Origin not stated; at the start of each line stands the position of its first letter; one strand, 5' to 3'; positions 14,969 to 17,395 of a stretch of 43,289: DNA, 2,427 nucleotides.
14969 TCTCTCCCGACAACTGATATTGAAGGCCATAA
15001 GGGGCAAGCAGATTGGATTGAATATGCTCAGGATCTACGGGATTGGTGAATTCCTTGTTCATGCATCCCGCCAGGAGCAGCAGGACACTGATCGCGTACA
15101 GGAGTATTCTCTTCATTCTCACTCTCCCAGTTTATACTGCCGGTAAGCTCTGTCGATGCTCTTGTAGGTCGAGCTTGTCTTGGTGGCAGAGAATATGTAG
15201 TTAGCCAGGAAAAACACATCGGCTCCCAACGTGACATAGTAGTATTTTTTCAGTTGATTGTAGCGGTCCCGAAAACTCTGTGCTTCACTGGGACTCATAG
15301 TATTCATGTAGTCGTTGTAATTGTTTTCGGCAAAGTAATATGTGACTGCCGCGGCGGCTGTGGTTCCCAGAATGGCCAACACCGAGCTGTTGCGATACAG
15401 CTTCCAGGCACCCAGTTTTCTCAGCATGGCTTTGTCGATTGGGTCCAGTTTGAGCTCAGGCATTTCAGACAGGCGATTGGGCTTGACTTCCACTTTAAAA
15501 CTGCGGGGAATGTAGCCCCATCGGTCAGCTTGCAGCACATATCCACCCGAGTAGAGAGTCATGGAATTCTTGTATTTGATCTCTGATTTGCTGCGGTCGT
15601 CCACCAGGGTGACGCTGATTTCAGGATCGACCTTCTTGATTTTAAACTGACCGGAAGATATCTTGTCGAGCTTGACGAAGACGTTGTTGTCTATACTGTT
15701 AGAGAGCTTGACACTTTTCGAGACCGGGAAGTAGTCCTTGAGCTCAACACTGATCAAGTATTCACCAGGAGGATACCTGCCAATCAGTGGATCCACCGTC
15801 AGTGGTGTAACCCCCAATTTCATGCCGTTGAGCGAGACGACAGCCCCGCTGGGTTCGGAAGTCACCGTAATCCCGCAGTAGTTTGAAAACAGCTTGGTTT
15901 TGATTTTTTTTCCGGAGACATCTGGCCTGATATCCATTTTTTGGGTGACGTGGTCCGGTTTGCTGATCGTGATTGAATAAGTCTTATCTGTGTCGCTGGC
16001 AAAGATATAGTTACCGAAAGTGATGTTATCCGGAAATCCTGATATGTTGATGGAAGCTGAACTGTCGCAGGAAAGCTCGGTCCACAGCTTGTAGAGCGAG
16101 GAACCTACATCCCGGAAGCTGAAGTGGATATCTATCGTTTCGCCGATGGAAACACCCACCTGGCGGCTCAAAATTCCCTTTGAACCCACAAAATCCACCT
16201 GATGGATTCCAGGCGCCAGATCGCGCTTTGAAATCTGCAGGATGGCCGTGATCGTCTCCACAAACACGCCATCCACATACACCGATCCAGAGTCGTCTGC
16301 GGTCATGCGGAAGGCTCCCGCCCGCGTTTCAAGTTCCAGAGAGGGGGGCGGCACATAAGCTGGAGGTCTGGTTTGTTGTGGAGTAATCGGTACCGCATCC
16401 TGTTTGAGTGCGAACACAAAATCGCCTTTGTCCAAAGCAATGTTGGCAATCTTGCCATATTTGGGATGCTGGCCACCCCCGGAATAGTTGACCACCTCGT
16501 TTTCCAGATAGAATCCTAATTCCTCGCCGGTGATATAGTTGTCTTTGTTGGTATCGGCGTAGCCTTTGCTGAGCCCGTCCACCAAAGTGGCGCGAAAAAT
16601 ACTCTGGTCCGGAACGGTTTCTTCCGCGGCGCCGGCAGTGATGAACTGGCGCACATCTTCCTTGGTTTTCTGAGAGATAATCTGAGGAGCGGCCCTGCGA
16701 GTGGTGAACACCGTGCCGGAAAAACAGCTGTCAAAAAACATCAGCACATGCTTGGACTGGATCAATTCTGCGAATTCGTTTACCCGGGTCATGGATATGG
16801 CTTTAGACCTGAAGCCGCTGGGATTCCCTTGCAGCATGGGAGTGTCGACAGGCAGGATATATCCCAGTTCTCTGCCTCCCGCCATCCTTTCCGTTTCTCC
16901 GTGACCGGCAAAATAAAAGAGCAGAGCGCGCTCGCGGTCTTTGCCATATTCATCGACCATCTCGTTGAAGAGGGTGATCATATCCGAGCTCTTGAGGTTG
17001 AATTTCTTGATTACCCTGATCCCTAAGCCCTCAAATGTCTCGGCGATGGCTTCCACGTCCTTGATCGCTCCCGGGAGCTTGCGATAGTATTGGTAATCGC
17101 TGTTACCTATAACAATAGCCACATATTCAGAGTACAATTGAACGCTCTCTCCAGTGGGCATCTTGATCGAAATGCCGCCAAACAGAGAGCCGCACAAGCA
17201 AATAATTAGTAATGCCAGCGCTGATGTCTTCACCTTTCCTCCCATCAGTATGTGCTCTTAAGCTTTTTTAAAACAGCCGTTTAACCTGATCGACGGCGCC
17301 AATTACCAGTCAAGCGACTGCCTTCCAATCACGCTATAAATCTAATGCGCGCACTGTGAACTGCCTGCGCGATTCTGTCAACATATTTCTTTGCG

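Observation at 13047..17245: Self-contained, translationally coupled exported module: a caspase-PEGA-TM protein plus an FGE-fold/CHB_HEX-repeat lipoprotein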

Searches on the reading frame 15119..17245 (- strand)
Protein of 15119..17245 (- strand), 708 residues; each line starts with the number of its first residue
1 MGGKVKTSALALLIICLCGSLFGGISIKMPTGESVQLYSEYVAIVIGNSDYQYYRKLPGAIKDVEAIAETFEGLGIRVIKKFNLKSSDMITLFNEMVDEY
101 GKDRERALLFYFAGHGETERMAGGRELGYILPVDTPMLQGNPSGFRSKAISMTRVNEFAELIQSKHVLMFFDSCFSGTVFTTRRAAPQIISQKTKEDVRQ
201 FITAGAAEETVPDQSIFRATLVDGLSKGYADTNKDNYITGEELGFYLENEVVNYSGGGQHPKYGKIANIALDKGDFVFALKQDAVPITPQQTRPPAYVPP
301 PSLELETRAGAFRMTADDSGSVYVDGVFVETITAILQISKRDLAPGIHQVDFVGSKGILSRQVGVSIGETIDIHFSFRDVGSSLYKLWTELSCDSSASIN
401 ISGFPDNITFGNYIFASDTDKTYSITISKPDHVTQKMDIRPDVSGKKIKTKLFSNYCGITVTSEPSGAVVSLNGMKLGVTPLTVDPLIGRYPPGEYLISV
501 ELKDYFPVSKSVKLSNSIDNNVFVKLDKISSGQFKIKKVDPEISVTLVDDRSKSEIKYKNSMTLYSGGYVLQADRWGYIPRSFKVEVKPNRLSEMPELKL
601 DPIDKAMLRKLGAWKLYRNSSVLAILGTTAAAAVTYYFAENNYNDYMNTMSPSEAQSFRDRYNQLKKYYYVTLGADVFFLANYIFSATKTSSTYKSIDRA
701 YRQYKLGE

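Call 3: search_protein_families(library=pfam, proteins=[window:15119-17245:-], max_evalue=0.1)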
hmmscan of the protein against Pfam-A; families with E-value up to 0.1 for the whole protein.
window:15119-17245:- (708 aa): 2 families
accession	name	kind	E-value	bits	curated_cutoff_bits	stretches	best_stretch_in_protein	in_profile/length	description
PF00656.27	Peptidase_C14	-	5.8e-21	75.7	21.4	1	42-195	3-152/233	Caspase domain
PF08308.17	PEGA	-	1e-11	45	20.8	1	459-528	4-69/71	PEGA domain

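Call 7: search_protein_families(library=ncbifam, proteins=[window:15119-17245:-], max_evalue=0.1)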
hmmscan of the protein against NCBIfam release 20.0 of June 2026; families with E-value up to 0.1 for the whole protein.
window:15119-17245:- (708 aa): 1 family
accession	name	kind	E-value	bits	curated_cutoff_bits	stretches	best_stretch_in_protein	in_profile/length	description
NF047832.1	caspase_w_EACC1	subfamily_domain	6.3e-16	58.5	140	1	43-250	3-207/211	caspase, EACC1-associated type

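Call 8: search_protein_families(library=padloc, proteins=[window:15119-17245:-], max_evalue=0.1)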
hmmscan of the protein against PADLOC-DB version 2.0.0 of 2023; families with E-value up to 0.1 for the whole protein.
window:15119-17245:- (708 aa): 1 family
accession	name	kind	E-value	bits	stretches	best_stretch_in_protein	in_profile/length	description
PDLC02987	caspase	-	1.9e-06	25.4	1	43-200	5-130/453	-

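Call 10: find_homologous_proteins(query=window:15119-17245:-, max_evalue=0.00001)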
Query window:15119-17245:- (708 aa): 2027 proteins with E <= 0.00001 among 8000 candidates; the best 120 are listed.
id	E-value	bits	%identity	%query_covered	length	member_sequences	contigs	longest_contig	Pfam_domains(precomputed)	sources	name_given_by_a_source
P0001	0.0e+0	1586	99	100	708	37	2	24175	PF00656.28,PF08308.18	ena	-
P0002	0.0e+0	1418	87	100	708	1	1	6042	PF00656.28,PF08308.18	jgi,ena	-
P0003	2.1e-130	454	43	69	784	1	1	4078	PF00656.28,PF08308.18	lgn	-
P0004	2.3e-127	444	34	96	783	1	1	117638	PF00656.28,PF08308.18,PF13620.13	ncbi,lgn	-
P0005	5.6e-124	433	34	96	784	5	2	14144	PF00656.28,PF08308.18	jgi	-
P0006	7.4e-122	426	33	98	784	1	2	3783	PF00656.28,PF08308.18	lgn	-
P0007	3.5e-119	417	40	72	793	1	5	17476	PF00656.28,PF08308.18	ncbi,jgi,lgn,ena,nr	ncbi:MAG TPA: caspase family protein [Candidatus Syntrophosphaera sp.]|nr:caspase family protein [Ca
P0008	4.2e-114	400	41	66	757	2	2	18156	PF00656.28,PF08308.18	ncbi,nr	ncbi:MAG: caspase family protein [Candidatus Cloacimonadaceae bacterium]|nr:caspase family protein [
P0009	2.9e-112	394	40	71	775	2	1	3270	PF00656.28,PF08308.18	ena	-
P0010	1.1e-111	393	57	39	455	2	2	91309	PF00656.28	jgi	jgi:hypothetical protein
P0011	7.7e-101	357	45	56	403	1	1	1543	PF00656.28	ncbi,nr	ncbi:MAG TPA: caspase family protein, partial [Candidatus Cloacimonadota bacterium]|nr:caspase famil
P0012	1.5e-88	316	52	39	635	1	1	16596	PF00656.28,PF13287.13,PF13290.14,PF03781.23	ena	-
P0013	1.2e-87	313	49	41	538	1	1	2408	PF00656.28,PF03781.23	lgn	-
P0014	2.7e-87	312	47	38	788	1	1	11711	PF25973.1,PF25876.1,PF00656.28,PF00364.29,PF25919.1,PF25917.1,PF12770.13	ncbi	-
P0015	2.9e-87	312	42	52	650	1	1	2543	PF00656.28,PF03781.23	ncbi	-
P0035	4.6e-79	285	42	52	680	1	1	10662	PF00656.28,PF08308.18,PF03781.23,PF13620.13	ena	-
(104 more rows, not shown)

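Call 12: find_encoding_contigs(protein=P0004, flank=6000, max_places=3)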
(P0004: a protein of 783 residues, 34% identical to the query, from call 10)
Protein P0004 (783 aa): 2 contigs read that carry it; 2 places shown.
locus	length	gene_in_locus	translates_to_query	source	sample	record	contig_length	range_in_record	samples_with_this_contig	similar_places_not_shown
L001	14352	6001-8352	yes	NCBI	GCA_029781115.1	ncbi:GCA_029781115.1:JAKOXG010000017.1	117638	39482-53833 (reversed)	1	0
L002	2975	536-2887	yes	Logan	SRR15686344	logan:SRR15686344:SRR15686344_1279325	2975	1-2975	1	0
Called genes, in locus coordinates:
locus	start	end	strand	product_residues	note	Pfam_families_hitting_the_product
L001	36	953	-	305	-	PF01032:FecCD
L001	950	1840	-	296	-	PF01497:Peripla_BP_2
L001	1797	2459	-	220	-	PF03734:YkuD (weak)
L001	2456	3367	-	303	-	-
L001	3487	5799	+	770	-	PF00578:AhpC-TSA, PF08534:Redoxin, PF00085:Thioredoxin, PF13905:Thioredoxin_8 (weak)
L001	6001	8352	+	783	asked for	PF00656:Peptidase_C14, PF08308:PEGA, PF13620:CarboxypepD_reg (faint), PF08308:PEGA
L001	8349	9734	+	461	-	PF03174:CHB_HEX_C (faint), PF13290:CHB_HEX_C_1, PF13287:Fn3_assoc, PF13290:CHB_HEX_C_1, PF13287:Fn3_assoc, PF03781:FGE-sulfatase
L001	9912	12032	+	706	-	PF13287:Fn3_assoc, PF13290:CHB_HEX_C_1, PF13287:Fn3_assoc, PF13290:CHB_HEX_C_1, PF13287:Fn3_assoc, PF13290:CHB_HEX_C_1, PF13287:Fn3_assoc, PF03781:FGE-sulfatase, +1 more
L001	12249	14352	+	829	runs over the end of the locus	PF00133:tRNA-synt_1, PF09334:tRNA-synt_1g, PF13603:tRNA-synt_1_2, PF00133:tRNA-synt_1, PF09334:tRNA-synt_1g, PF08264:Anticodon_1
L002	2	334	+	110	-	?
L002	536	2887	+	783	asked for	PF00656:Peptidase_C14, PF08308:PEGA, PF13620:CarboxypepD_reg (faint), PF08308:PEGA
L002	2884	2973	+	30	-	?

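Call 13: find_encoding_contigs(protein=P0007, flank=6000, max_places=3)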
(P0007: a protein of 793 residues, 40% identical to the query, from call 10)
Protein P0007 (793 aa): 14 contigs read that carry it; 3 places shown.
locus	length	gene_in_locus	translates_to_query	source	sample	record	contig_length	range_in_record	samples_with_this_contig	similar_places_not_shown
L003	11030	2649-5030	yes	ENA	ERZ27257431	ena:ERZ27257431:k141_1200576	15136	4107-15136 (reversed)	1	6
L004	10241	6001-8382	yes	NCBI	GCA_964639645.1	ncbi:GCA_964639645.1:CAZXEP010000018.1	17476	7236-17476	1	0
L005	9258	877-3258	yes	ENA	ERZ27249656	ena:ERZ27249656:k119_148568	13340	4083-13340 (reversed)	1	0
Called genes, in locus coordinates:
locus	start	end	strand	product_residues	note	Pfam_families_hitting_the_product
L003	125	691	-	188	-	-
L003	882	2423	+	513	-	PF00656:Peptidase_C14, PF03781:FGE-sulfatase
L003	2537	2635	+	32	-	-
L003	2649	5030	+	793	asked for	PF00656:Peptidase_C14, PF08308:PEGA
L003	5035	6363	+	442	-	PF13290:CHB_HEX_C_1, PF13287:Fn3_assoc, PF13290:CHB_HEX_C_1, PF13287:Fn3_assoc, PF03781:FGE-sulfatase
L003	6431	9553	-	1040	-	PF23414:Beta-prop_EML_2 (faint), PF24814:WD40_Prp19 (faint), PF25174:Beta-prop_THOC3 (faint), PF26550:Tricorn_2nd (faint), PF00400:WD40 (faint), PF07676:PD40 (faint), PF25175:Beta-prop_WDR5 (weak), PF00656:Peptidase_C14, +3 more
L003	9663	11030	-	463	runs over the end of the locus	PF13173:AAA_14, PF13635:DUF4143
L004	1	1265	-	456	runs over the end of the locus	PF00656:Peptidase_C14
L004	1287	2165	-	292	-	PF14326:DUF4384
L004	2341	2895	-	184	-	-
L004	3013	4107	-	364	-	-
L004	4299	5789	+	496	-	PF00656:Peptidase_C14, PF03781:FGE-sulfatase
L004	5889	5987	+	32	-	-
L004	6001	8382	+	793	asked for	PF00656:Peptidase_C14, PF08308:PEGA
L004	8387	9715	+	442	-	PF13290:CHB_HEX_C_1, PF13287:Fn3_assoc, PF13290:CHB_HEX_C_1, PF13287:Fn3_assoc, PF03781:FGE-sulfatase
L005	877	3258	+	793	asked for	PF00656:Peptidase_C14, PF08308:PEGA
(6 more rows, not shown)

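Call 16: find_encoding_contigs(protein=P0012, flank=6000, max_places=2)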
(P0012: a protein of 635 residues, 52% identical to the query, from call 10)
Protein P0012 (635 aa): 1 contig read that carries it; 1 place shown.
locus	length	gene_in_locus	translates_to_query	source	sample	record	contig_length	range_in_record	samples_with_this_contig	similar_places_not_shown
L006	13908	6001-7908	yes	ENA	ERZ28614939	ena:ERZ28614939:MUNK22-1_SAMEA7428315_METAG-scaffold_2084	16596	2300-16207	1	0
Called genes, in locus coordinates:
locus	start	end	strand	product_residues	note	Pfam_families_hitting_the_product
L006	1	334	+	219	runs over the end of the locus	PF04773:FecR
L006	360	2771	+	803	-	-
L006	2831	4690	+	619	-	PF05226:CHASE2, PF00211:Guanylate_cyc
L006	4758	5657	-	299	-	PF01555:N6_N4_Mtase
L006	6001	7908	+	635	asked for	PF00656:Peptidase_C14, PF13290:CHB_HEX_C_1, PF13287:Fn3_assoc, PF03781:FGE-sulfatase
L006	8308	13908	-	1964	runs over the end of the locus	PF13734:Inhibitor_I69, PF01640:Peptidase_C10, PF22544:HYDIN_VesB_CFA65-like_Ig (faint), PF07675:Cleaved_Adhesin, PF13620:CarboxypepD_reg, PF13715:CarbopepD_reg_2, PF00629:MAM (weak)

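Call 17: find_encoding_contigs(protein=P0008, flank=6000, max_places=2)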
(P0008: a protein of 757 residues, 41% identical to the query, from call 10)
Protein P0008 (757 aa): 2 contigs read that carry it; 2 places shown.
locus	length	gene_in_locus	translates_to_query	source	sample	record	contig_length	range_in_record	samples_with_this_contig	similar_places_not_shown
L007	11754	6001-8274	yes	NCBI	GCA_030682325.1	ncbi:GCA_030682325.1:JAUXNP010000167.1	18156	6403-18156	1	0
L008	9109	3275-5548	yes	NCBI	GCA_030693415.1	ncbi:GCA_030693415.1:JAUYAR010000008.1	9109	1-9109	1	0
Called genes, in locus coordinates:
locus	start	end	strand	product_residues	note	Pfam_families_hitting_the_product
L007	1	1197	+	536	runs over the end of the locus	PF05496:RuvB_N (weak), PF13177:DNA_pol3_delta2, PF00004:AAA, PF07728:AAA_5 (weak), PF13401:AAA_22 (weak), PF22608:DNAX_ATPase_lid, PF12169:DNA_pol3_gamma3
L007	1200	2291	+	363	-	PF13506:Glyco_transf_21, PF13641:Glyco_tranf_2_3, PF00535:Glycos_transf_2, PF10111:Glyco_tranf_2_2 (faint)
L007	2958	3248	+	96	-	-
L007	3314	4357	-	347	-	PF01764:Lipase_3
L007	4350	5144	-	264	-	PF00561:Abhydrolase_1, PF12146:Hydrolase_4 (weak), PF12697:Abhydrolase_6, PF03096:Ndr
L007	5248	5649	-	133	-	PF12773:DZR, PF13248:Zn_ribbon_3 (faint), PF13240:Zn_Ribbon_1 (weak), PF05154:TM2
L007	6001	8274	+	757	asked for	PF00656:Peptidase_C14, PF08308:PEGA (weak)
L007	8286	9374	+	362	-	PF13290:CHB_HEX_C_1, PF13287:Fn3_assoc, PF03781:FGE-sulfatase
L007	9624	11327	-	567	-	PF00749:tRNA-synt_1c, PF03950:tRNA-synt_1c_C, PF20974:tRNA-synt_1c_C2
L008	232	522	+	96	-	-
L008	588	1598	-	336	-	PF01764:Lipase_3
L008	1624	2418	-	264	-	PF00561:Abhydrolase_1, PF12146:Hydrolase_4 (weak), PF12697:Abhydrolase_6, PF03096:Ndr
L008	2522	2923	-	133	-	PF12773:DZR, PF13248:Zn_ribbon_3 (faint), PF13240:Zn_Ribbon_1 (weak), PF05154:TM2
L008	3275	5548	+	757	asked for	PF00656:Peptidase_C14, PF08308:PEGA (weak)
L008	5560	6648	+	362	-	PF13290:CHB_HEX_C_1, PF13287:Fn3_assoc, PF03781:FGE-sulfatase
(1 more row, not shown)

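Call 20: search_solved_structures(query=window:15119-17245:-, max_evalue=0.01, show_alignments=2)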
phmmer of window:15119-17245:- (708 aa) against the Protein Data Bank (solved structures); distinct sequences matched with E-value up to 0.01: 2.
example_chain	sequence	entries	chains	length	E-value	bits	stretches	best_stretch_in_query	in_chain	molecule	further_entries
3v4o_A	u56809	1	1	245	0.0038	18.9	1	37-136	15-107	Mucosa-associated lymphoid tissue lymphoma translocation protein 1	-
38go_A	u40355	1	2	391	0.0082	17.8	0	37-136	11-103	Mucosa-associated lymphoid tissue lymphoma translocation protein 1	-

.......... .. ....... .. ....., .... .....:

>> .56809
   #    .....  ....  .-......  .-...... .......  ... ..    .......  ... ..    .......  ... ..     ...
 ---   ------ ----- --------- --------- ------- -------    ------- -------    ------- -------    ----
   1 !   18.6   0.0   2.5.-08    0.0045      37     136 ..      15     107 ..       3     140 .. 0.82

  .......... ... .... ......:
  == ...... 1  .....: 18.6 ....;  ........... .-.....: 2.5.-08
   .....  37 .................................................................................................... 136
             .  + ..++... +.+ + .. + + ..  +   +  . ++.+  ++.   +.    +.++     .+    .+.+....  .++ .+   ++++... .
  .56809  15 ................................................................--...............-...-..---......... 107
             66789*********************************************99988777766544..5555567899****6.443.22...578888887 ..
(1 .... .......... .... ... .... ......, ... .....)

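Call 23: find_related_loci(query=A1, collection=genome_contigs, flank=5000)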
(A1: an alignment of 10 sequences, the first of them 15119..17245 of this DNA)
Query A1 (708 aa) in genome_contigs; peptide patterns used: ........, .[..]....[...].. (x = any residue, [..] = any of these).
417 stretches matched a pattern; 355 encode a relative of the query (tblastn E <= 1e-3); the best 80 are kept; 80 distinct loci.
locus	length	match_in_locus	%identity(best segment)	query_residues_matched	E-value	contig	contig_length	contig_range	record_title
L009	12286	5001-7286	34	5-686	5e-124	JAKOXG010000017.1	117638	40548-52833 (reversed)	MAG: Candidatus Cloacimonadota bacterium isolate JPNG_metabat.107 k201_518831, whole genome shotgun sequence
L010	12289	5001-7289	34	5-686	5e-118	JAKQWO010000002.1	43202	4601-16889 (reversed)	MAG: Candidatus Cloacimonadota bacterium isolate USST_metabat.121 k141_1002812, whole genome shotgun sequence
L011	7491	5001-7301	31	12-698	8e-106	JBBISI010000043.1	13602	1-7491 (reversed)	MAG: Candidatus Cloacimonadota bacterium isolate PGF172224_bin_37 NODE_3744_length_13602_cov_7.650476, whole genome shot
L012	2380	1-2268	38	22-699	3e-107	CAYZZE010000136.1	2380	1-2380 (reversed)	MAG TPA_asm: uncultured Candidatus Cloacimonadota bacterium isolate SRP257756_co1_236 genome assembly, contig: NODE_4524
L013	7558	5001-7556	49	5-299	3e-84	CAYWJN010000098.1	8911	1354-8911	MAG TPA_asm: uncultured Candidatus Cloacimonadota bacterium isolate binchicken_co65_20 genome assembly, contig: NODE_298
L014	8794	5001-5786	49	23-285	2e-80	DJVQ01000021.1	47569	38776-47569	MAG TPA_asm: Syntrophaceae bacterium UBA6252 UBA6252_contig_20676, whole genome shotgun sequence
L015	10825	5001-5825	47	12-287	2e-79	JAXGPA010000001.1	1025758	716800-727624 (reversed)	MAG: Syntrophales bacterium isolate AnMBR.bin292 bin292_1, whole genome shotgun sequence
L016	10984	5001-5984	43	32-356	5e-77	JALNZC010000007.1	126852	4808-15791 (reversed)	MAG: Bacteroidales bacterium isolate SO_2017_GW1 bin 88 NODE_1016_length_126852_cov_1.513269_OW334_2017, whole genome sh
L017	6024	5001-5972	44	32-356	2e-77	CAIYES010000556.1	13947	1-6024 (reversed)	MAG: uncultured Bacteroidales bacterium isolate Kiruna2_bin-1621 genome assembly, contig: bin-1621:556/574, whole genome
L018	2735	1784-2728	44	32-350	2e-78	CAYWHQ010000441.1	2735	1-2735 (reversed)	MAG TPA_asm: uncultured Prolixibacteraceae bacterium isolate binchicken_co22_137 genome assembly, contig: NODE_34825_len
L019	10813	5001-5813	48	12-280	3e-75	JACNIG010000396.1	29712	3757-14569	MAG: Candidatus Desulfatibia vada NIOZ-UU_NODE_1714_length_29712_cov_39.0159, whole genome shotgun sequence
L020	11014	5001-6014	42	4-350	9e-75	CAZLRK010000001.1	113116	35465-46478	MAG TPA_asm: uncultured Desulfobacterales bacterium isolate SRP077602_co2_250 genome assembly, contig: NODE_191_length_1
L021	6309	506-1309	48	10-278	3e-74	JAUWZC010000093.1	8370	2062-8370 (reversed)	MAG: Desulfobacteraceae bacterium isolate CSMAG_2726 CSMAG_2726_k141_760050_length_8370_cov_44.4636, whole genome shotgu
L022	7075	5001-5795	47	24-289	8e-74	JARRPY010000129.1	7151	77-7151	MAG: Deltaproteobacteria bacterium isolate Spart_188_MAG scaffold_5750, whole genome shotgun sequence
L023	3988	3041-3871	49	13-278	5e-74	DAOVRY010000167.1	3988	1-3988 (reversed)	MAG TPA_asm: Pseudomonadota bacterium isolate CSMAG_1613 CSMAG_1613_k141_1130900_length_3988_cov_73.0000, whole genome s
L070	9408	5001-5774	44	25-282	1e-57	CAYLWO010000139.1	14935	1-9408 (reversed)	MAG TPA_asm: uncultured Cytophagia bacterium isolate binchicken_co66_61 genome assembly, contig: NODE_6231_length_14935_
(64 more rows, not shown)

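Call 48: find_encoding_contigs(protein=P0010, flank=5000, max_places=2)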
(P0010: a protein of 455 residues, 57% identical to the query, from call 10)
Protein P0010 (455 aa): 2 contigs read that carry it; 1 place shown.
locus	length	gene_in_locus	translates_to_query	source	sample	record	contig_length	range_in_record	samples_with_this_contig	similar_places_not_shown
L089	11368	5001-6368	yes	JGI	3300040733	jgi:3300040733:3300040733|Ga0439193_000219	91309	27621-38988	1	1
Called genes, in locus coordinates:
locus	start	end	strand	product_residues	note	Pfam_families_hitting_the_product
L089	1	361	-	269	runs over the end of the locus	-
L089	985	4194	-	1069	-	PF00176:SNF2-rel_dom, PF00270:DEAD (weak), PF04851:ResIII, PF00271:Helicase_C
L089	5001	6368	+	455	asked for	PF00656:Peptidase_C14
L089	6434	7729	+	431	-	PF13290:CHB_HEX_C_1, PF13287:Fn3_assoc, PF13290:CHB_HEX_C_1, PF13287:Fn3_assoc, PF03781:FGE-sulfatase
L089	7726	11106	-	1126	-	PF17757:UvrB_inter, PF02559:CarD_TRCF_RID, PF00270:DEAD, PF04851:ResIII, PF00271:Helicase_C, PF22590:Cas3-like_C_2 (weak), PF03461:TRCF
